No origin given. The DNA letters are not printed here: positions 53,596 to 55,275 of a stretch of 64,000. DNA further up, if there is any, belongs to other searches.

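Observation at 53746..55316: Two unannotatable genes inserted between rpsI and ldh; the larger ends in a RelE/ParE-like region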

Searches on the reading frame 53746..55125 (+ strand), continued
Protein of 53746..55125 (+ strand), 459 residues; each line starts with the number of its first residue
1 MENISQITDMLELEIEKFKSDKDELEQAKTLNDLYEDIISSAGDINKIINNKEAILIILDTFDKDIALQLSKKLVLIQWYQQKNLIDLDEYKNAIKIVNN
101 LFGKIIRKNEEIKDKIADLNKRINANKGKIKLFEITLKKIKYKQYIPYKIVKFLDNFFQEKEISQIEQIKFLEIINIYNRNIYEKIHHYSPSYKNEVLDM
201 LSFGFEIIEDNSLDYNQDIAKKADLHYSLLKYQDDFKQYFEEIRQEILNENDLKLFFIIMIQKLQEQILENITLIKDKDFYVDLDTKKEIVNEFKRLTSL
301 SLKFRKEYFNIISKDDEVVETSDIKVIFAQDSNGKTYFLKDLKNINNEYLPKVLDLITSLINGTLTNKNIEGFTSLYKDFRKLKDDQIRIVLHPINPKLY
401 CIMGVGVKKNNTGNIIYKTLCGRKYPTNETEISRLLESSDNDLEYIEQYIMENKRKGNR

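Call 29: search_solved_structures(query=A2, max_evalue=10, show_alignments=3)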
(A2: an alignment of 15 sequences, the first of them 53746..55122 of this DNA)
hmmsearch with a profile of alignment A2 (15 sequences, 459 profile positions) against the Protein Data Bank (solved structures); distinct sequences matched with E-value up to 10: 2.
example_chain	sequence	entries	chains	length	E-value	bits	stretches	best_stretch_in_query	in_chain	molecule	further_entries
8tac_A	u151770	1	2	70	0.87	11.6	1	90-146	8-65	DBP48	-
8qox_B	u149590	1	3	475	6.6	8.7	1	63-127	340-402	Conserved membrane protein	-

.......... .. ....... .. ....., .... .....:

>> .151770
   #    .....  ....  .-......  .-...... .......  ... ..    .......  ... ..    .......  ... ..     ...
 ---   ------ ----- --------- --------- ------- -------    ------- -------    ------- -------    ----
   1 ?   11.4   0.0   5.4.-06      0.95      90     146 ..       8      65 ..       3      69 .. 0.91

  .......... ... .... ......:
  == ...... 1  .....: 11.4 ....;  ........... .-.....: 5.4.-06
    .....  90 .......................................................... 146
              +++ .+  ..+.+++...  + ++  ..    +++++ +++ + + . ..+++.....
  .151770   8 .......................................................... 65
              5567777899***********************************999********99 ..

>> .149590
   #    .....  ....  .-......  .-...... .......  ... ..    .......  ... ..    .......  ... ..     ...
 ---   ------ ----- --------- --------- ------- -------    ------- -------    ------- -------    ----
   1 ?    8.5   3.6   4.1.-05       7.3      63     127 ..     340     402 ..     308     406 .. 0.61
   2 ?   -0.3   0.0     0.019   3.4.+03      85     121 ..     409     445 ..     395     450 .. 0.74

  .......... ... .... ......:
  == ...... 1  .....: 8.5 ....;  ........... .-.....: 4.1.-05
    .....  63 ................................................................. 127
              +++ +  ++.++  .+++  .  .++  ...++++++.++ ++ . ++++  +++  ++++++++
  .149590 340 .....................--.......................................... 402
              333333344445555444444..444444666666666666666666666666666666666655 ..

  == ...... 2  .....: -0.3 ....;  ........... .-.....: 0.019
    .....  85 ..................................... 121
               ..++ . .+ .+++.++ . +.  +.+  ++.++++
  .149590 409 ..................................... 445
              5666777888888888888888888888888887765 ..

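Call 63: search_protein_families(library=pfam, proteins=[L017:1939-3204:+, L018:1462-2712:+, L019:5899-7137:+, L020:5998-7416:+, L021:5779-7056:+, L022:5416-6678:+, L024:5767-7035:+, L025:5974-7419:+, L016:5707-7176:+, P0054], max_evalue=0.05)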
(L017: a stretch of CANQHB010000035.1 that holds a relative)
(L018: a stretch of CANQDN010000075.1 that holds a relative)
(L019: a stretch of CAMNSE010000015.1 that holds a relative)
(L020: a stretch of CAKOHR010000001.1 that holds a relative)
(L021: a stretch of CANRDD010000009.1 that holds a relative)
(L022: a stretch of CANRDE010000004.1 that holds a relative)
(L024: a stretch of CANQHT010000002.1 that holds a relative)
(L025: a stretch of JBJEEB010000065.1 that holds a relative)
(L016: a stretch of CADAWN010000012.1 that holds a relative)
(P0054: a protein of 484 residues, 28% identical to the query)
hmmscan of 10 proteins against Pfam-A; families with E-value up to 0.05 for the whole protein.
L017:1939-3204:+ (422 aa): 1 family
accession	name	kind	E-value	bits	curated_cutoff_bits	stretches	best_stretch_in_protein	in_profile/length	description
PF14147.11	Spore_YhaL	-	0.034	14.3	27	0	68-88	10-33/52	Sporulation protein YhaL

L018:1462-2712:+ (417 aa): 0 families

L019:5899-7137:+ (413 aa): 0 families

L020:5998-7416:+ (473 aa): 0 families

L021:5779-7056:+ (426 aa): 1 family
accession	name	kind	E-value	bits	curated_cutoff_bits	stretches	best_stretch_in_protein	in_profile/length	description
PF24817.1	WD40_WDHD1_1st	-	0.014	15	109.9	1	132-181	70-119/291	WDHD1 first WD40 domain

L022:5416-6678:+ (421 aa): 1 family
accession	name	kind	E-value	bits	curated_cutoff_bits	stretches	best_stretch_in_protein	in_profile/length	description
PF02206.23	WSN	-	0.0083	16.4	21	1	156-186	35-65/66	Domain of unknown function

L024:5767-7035:+ (423 aa): 0 families

L025:5974-7419:+ (482 aa): 2 families
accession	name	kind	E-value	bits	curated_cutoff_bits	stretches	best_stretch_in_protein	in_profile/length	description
PF05973.20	Gp49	-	0.0023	18.4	23.9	1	359-439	2-79/90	Phage derived protein Gp49-like (DUF891)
PF14682.11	SPOB_ab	-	0.017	15.5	27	0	37-91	40-91/112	Sporulation initiation phospho-transferase B, C-terminal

L016:5707-7176:+ (490 aa): 1 family
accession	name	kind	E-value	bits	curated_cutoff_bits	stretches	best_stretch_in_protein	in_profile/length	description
PF05973.20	Gp49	-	0.044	14.3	23.9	0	367-441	2-75/90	Phage derived protein Gp49-like (DUF891)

P0054 (484 aa): 1 family
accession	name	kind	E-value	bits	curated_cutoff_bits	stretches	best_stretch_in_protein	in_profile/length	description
PF05973.20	Gp49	-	0.014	15.9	23.9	0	373-443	2-75/90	Phage derived protein Gp49-like (DUF891)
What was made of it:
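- The best relative scores 18.4 bits against Gp49's 23.9 cut-off (call 63).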

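Call 67: search_protein_representatives(alignment_id=A3)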
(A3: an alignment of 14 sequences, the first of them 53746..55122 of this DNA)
Query: 14 sequences, 459 profile positions. Proteins with E-value up to 0.001 (for the whole library): 648; up to 1e-10: 273; up to 1e-30: 169. The best 150 are listed.
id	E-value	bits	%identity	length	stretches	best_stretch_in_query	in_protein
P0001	7.0e-195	664.7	-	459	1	1-459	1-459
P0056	9.1e-121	420.3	-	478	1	1-459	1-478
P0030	2.9e-101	356.0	-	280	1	1-278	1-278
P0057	2.5e-100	353.0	-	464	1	1-459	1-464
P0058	2.7e-89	316.6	-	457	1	3-459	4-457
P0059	7.0e-86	305.3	-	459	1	6-459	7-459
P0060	3.1e-85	303.2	-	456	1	3-459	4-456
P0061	1.7e-82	294.1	-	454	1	1-459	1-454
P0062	3.2e-77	276.7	-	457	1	3-459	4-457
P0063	5.2e-74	266.2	-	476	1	5-459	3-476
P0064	2.4e-73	264.0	-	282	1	1-232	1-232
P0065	2.9e-72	260.4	-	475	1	1-459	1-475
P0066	3.9e-71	256.7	-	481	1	1-459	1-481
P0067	5.4e-71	256.2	-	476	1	1-459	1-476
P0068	5.0e-70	253.0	-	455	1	2-458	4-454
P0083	3.1e-62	227.4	-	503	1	3-459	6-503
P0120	1.6e-48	182.1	-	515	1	1-459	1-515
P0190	3.7e-36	141.4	-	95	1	366-459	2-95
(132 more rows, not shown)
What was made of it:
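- The N-terminal domain is kept full length in nearly all of the 150 best-scoring representatives listed from the exhaustive search (call 67). The family is large and full length (call 67).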

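Call 69: find_related_loci(query=A2, collection=viral_contigs, flank=6000)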
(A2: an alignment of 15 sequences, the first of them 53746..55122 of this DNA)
Query A2 (459 aa) in viral_contigs; peptide patterns used: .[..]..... (x = any residue, [..] = any of these).
110 stretches matched a pattern, but none encodes a relative of the query by tblastn (E <= 1e-3).
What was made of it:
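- Tried and rejected: Phage origin has no support: no relative was found on viral contigs with the one pattern used (call 69).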

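Call 70: find_related_loci(query=A2, collection=metagenome_contigs, flank=5000)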
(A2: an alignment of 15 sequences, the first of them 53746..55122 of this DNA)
Query A2 (459 aa) in metagenome_contigs; peptide patterns used: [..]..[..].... (x = any residue, [..] = any of these).
202 stretches matched a pattern; 5 encode a relative of the query (tblastn E <= 1e-3); 5 distinct loci.
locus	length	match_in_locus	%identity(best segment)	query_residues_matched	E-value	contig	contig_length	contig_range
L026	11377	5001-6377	76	1-459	0e+0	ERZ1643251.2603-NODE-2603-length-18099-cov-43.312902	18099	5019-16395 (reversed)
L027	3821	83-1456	51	1-459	3e-149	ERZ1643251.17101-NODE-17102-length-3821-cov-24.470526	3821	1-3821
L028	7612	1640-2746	26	112-459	9e-21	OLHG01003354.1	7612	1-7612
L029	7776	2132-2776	27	260-459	3e-15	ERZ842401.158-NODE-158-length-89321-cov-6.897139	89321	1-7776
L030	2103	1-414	35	327-459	1e-13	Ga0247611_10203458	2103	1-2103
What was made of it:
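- Tried and rejected: The metagenome scan added few loci (call 70).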

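Call 71: find_encoding_contigs(protein=P0120, flank=5000, max_places=2)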
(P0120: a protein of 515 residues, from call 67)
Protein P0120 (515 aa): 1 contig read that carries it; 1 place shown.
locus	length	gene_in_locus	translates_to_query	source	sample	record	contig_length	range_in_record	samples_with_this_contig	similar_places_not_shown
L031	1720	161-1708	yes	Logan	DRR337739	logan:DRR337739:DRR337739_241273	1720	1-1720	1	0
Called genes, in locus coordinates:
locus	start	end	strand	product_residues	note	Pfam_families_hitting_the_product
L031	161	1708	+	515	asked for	-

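Call 73: find_encoding_contigs(protein=P0056, flank=5000, max_places=2)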
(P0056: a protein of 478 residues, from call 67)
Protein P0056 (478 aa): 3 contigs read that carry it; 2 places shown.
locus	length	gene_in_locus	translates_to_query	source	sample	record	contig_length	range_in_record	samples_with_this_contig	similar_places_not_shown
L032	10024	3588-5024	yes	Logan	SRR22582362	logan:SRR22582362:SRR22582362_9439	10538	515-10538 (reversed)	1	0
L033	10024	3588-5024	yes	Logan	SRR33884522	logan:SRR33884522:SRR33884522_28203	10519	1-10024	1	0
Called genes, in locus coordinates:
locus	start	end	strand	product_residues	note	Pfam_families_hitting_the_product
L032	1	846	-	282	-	?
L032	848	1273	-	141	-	PF01592:NifU_N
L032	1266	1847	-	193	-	PF01458:SUFBD_core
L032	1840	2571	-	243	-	PF02463:SMC_N, PF00005:ABC_tran, PF13304:AAA_21 (faint)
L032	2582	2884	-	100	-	PF02583:Trns_repr_metal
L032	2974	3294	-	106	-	-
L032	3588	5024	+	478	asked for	-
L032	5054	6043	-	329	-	PF20456:DUF6709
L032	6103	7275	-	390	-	PF00512:HisKA, PF02518:HATPase_c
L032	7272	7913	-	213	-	PF00072:Response_reg, PF00486:Trans_reg_C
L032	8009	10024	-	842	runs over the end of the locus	?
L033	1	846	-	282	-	?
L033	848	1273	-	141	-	PF01592:NifU_N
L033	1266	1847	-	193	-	PF01458:SUFBD_core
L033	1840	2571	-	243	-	PF02463:SMC_N, PF00005:ABC_tran, PF13304:AAA_21 (faint)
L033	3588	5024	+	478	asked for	-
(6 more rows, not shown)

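Call 74: find_encoding_contigs(protein=P0083, flank=5000, max_places=2)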
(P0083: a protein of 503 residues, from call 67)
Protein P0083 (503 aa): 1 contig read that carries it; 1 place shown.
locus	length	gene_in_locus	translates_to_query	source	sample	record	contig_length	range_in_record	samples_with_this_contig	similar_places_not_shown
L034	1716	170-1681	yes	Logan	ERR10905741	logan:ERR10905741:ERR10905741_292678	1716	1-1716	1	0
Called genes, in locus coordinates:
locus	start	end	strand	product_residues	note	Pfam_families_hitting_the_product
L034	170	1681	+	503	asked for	-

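Call 75: find_encoding_contigs(protein=P0190, flank=5000, max_places=2)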
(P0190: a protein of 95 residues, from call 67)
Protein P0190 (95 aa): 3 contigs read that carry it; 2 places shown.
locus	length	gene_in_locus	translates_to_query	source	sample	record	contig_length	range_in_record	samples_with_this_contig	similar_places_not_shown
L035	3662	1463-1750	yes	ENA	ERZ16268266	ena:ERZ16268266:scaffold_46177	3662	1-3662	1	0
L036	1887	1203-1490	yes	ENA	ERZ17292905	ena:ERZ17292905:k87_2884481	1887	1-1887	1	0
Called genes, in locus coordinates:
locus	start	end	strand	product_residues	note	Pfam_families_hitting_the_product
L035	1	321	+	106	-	?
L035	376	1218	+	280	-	-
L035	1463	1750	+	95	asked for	-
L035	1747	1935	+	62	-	-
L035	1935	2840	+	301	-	PF00056:Ldh_1_N, PF02866:Ldh_1_C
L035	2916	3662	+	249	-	?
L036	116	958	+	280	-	-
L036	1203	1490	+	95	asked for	-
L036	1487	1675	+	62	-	-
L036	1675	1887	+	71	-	?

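Call 85: list_cluster_members(proteins=[P0019, P0024, P0009, P0044, P0001])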
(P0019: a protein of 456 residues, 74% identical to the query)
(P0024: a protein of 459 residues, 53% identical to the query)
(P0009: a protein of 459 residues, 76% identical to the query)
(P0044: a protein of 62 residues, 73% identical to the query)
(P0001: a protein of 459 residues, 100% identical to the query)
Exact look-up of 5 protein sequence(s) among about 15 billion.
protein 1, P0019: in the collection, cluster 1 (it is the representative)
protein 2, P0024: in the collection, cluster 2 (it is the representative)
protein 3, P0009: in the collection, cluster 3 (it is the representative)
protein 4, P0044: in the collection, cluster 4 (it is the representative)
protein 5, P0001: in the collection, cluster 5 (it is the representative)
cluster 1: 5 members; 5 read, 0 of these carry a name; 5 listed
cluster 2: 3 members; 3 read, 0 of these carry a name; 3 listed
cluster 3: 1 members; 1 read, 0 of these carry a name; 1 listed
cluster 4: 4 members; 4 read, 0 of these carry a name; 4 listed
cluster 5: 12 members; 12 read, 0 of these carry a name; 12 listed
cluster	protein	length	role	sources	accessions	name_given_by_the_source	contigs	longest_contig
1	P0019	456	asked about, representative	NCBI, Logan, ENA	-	-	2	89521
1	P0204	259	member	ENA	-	-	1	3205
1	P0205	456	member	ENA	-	-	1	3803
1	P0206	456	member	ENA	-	-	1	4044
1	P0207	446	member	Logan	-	-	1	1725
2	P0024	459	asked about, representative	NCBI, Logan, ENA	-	-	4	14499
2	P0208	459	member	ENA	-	-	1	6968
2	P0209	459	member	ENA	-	-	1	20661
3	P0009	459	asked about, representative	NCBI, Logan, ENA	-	-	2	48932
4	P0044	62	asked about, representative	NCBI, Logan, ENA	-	-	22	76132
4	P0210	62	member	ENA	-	-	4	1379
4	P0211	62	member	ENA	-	-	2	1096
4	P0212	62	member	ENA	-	-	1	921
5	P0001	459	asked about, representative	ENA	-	-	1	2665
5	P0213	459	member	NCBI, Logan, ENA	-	-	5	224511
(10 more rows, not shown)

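Call 100: search_protein_families(library=ncbifam, proteins=[L016:7181-7531:+], max_evalue=0.01)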
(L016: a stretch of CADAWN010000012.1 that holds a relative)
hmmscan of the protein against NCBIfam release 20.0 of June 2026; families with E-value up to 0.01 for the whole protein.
L016:7181-7531:+ (117 aa): 0 families
